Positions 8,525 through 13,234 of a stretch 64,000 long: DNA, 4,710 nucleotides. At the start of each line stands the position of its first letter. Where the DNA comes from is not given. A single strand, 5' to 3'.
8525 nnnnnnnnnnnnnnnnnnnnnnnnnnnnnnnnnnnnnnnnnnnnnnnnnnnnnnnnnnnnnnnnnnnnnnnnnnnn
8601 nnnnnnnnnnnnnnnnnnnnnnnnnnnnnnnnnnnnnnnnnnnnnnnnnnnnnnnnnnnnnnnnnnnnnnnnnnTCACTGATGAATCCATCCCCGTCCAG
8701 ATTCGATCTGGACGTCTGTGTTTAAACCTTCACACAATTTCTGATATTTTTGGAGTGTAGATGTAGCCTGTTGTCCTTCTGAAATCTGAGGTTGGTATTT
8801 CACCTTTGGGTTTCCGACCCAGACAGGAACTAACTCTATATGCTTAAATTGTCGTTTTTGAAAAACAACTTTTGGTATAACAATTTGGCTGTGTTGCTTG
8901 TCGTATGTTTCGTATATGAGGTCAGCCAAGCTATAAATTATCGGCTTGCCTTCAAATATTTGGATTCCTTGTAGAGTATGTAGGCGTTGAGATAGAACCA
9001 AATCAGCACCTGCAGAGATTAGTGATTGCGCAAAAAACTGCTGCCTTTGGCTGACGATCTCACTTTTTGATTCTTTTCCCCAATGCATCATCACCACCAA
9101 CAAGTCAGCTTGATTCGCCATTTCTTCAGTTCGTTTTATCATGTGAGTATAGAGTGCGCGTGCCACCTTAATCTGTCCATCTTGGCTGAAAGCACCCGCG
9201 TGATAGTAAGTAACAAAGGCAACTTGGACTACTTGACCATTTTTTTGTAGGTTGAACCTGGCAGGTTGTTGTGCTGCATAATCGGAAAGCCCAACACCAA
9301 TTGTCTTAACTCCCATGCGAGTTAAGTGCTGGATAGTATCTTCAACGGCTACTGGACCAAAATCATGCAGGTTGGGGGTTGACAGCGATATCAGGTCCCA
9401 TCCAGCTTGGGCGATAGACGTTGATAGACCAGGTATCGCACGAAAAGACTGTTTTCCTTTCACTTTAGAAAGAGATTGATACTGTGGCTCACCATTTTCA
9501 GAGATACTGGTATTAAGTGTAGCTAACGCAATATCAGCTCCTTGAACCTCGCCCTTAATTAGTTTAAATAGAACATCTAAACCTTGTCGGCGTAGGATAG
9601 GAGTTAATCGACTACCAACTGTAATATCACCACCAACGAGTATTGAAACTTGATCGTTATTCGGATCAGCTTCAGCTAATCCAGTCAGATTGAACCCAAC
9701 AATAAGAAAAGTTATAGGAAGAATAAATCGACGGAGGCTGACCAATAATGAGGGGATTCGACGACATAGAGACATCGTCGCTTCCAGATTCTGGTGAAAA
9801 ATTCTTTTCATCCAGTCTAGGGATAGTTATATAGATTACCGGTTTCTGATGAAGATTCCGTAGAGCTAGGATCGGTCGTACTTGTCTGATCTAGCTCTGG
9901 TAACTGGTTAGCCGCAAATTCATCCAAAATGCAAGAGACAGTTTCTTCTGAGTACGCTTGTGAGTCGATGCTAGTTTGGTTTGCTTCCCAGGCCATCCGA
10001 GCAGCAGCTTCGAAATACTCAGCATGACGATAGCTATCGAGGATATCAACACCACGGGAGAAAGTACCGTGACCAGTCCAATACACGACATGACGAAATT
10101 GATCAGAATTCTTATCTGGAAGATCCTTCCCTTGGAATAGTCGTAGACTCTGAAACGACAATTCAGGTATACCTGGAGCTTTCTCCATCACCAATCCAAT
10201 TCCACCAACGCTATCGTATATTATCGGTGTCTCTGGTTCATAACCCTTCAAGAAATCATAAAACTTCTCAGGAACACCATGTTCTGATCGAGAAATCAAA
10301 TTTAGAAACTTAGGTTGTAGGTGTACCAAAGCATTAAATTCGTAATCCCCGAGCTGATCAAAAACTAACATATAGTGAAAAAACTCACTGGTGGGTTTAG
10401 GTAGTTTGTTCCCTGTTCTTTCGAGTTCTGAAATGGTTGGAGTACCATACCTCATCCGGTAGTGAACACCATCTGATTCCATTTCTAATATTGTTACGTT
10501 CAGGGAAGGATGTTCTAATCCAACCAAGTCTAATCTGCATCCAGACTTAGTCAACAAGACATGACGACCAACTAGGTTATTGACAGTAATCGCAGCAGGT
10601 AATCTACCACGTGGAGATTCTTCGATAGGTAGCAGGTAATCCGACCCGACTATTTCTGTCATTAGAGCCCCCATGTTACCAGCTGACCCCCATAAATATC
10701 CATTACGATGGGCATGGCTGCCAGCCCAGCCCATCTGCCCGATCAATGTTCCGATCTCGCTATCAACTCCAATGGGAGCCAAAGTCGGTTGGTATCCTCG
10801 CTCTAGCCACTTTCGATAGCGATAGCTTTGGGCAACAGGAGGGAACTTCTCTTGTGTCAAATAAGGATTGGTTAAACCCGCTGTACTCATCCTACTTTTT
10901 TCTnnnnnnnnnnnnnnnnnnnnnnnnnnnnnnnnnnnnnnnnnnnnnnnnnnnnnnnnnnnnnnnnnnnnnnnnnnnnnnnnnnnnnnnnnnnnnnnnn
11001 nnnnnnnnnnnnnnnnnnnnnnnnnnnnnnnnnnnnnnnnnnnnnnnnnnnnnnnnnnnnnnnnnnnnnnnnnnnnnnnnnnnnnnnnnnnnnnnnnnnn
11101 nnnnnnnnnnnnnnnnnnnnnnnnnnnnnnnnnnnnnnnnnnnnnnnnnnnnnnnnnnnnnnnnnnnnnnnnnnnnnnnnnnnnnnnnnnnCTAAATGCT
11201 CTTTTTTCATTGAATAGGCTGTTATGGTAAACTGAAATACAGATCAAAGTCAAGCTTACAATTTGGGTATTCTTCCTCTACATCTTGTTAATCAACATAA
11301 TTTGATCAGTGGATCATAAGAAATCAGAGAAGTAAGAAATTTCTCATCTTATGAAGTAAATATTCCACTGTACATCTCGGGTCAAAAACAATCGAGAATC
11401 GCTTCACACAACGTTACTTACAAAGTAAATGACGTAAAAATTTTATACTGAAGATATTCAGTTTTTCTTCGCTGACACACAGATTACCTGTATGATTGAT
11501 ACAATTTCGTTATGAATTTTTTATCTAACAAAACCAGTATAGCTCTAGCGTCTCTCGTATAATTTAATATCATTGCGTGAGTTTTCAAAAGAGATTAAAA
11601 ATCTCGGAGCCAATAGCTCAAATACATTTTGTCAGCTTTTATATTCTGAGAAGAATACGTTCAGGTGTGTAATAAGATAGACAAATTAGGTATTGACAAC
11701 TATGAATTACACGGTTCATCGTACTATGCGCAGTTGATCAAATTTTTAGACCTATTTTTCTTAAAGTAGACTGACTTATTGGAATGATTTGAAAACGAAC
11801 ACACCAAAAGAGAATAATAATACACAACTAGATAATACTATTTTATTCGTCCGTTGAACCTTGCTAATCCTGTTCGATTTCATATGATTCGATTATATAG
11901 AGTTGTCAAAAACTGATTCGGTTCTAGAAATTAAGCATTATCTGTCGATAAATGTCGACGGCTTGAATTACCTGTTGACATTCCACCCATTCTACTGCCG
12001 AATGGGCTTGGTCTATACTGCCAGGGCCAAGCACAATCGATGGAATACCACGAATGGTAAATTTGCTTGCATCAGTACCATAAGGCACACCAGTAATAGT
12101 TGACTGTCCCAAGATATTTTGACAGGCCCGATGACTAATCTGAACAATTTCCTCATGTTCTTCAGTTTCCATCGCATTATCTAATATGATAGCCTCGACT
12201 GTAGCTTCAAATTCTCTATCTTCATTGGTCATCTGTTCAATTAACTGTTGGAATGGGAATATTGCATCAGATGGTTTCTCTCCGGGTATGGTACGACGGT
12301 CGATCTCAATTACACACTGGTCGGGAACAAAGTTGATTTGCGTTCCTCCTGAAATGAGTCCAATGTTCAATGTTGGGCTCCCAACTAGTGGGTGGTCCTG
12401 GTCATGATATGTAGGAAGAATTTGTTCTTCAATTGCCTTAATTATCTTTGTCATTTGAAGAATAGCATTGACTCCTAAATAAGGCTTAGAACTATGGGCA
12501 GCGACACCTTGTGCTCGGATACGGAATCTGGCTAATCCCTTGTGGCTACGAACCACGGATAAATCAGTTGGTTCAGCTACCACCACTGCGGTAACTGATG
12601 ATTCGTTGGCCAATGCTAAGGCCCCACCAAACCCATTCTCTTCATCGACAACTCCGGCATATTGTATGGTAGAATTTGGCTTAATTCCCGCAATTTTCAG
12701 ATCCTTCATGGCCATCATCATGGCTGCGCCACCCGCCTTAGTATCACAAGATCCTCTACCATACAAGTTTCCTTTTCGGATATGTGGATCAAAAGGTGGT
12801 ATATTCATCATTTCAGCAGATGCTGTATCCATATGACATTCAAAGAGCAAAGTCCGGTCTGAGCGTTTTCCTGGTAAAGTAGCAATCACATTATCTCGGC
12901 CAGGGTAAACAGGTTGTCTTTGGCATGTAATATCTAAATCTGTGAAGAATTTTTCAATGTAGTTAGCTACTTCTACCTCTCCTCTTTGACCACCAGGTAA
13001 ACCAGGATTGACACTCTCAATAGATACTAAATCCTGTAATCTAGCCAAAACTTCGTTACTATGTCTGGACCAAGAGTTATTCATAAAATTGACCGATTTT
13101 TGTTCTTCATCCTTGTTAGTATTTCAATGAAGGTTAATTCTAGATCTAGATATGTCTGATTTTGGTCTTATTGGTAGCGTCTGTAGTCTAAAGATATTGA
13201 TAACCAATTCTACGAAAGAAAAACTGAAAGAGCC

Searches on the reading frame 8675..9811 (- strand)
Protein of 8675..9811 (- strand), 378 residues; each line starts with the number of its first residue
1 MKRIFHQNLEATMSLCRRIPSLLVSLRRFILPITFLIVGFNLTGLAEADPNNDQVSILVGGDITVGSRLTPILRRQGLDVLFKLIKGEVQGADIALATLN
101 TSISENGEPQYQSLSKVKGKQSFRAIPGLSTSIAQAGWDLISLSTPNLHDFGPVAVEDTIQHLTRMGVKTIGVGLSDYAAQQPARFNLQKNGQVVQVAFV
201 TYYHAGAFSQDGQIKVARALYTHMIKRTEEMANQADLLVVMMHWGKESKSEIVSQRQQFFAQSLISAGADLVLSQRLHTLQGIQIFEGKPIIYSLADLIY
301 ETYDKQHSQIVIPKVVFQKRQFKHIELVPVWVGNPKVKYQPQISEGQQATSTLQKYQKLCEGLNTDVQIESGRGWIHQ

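Call 6: search_protein_families(library=pfam, proteins=[window:8675-9811:-], max_evalue=0.001)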
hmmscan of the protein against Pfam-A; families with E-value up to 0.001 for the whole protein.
window:8675-9811:- (378 aa): 1 family
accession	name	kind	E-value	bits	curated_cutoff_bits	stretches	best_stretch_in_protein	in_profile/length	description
PF09587.15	PGA_cap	-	1.6e-40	139.7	27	1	57-300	2-253/255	Bacterial capsule synthesis protein PGA_cap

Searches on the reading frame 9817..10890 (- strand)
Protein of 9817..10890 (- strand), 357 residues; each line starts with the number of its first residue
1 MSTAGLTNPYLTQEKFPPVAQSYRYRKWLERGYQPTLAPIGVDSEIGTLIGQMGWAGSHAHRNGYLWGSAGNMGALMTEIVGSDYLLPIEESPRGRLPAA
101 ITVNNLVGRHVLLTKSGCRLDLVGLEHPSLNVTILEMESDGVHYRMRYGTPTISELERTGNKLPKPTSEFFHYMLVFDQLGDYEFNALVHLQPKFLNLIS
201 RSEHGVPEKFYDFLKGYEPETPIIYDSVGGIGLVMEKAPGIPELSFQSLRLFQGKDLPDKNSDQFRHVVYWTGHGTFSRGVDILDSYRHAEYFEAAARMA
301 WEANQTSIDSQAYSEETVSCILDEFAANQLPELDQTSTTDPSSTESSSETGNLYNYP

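Call 6: search_protein_families(library=pfam, proteins=[window:9817-10890:-], max_evalue=0.001)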
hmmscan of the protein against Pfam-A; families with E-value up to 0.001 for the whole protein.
window:9817-10890:- (357 aa): 1 family
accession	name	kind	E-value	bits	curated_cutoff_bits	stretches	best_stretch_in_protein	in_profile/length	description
PF00596.27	Aldolase_II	-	6.1e-08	33.2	22.2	1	144-300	59-182/183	Class II Aldolase and Adducin N-terminal domain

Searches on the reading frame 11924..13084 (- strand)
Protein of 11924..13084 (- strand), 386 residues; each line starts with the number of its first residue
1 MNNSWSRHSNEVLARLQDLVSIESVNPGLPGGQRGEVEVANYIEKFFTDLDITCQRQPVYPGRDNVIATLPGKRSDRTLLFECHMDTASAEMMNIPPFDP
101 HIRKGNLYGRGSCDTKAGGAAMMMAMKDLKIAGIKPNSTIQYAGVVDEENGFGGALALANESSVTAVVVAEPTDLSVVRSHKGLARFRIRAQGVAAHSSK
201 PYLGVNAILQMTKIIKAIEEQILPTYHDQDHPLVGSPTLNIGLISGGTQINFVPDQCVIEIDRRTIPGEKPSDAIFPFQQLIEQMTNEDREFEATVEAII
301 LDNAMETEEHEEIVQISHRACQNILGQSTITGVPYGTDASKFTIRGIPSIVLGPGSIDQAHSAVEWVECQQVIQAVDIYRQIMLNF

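Call 6: search_protein_families(library=pfam, proteins=[window:11924-13084:-], max_evalue=0.001)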
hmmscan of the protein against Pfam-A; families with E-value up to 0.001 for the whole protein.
window:11924-13084:- (386 aa): 4 families
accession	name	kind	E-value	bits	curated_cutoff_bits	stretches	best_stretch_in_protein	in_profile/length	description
PF01546.33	Peptidase_M20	-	1.5e-30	107.1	24.6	1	81-384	2-205/206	Peptidase family M20/M25/M40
PF07687.19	M20_dimer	-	2.2e-21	76.2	21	1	180-285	2-102/107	Peptidase dimerisation domain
PF04389.22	Peptidase_M28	-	6.5e-10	39.5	21.3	1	65-165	1-84/193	Peptidase family M28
PF05343.19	Peptidase_M42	-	3e-08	33.5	23.2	0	113-173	133-191/292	M42 glutamyl aminopeptidase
